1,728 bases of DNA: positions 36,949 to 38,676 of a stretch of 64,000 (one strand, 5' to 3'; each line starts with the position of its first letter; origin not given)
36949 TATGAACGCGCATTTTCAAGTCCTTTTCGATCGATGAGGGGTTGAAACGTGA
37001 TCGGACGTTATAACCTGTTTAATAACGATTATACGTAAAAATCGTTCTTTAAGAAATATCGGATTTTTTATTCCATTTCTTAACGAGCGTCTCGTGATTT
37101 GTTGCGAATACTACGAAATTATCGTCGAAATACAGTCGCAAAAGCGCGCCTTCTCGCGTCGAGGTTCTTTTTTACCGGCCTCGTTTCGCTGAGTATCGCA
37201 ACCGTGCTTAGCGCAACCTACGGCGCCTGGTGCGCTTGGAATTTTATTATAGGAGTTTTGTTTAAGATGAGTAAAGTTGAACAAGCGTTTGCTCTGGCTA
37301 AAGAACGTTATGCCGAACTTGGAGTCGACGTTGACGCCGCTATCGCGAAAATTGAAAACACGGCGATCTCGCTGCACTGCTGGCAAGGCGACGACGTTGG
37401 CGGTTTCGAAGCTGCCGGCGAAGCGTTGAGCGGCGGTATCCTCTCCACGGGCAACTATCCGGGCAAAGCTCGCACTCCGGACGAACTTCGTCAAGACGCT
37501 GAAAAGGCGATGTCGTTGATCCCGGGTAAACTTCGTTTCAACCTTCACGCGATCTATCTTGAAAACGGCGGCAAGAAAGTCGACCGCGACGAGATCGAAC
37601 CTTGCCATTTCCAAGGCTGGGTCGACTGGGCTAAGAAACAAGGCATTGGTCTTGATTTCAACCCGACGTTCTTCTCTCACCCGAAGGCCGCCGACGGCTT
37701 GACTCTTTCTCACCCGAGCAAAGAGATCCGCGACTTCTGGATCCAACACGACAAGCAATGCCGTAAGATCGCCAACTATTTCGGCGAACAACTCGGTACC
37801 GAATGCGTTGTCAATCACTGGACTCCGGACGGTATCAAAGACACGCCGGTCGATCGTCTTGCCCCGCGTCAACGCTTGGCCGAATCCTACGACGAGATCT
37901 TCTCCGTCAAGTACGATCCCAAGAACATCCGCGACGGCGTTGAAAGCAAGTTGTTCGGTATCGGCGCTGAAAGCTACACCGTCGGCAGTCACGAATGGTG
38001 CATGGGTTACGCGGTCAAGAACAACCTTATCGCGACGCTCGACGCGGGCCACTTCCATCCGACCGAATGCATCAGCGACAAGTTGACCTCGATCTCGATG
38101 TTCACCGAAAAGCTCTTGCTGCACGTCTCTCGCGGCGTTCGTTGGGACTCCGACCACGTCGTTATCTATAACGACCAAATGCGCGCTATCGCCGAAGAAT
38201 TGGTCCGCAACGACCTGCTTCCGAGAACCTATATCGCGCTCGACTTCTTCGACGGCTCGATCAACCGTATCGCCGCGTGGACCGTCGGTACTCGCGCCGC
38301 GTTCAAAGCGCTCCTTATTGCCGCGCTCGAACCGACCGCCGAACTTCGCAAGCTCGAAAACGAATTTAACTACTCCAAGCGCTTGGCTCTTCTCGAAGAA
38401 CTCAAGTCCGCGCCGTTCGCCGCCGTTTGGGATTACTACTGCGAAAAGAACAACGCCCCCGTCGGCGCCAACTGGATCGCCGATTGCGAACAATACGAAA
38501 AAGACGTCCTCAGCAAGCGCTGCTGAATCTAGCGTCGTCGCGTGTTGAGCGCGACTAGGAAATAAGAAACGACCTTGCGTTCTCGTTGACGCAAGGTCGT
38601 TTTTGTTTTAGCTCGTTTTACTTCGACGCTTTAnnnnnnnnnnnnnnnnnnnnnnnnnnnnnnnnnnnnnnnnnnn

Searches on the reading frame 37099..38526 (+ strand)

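Call 46: search_protein_families(library=pfam, proteins=[window:37099-38526:+], max_evalue=0.001)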
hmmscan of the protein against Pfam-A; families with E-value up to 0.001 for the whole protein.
window:37099-38526:+ (475 aa): 1 family
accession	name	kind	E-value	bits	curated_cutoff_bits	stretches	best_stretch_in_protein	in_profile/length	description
PF06134.17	RhaA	-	7.7e-202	671.4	22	1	59-474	2-417/417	L-rhamnose isomerase (RhaA)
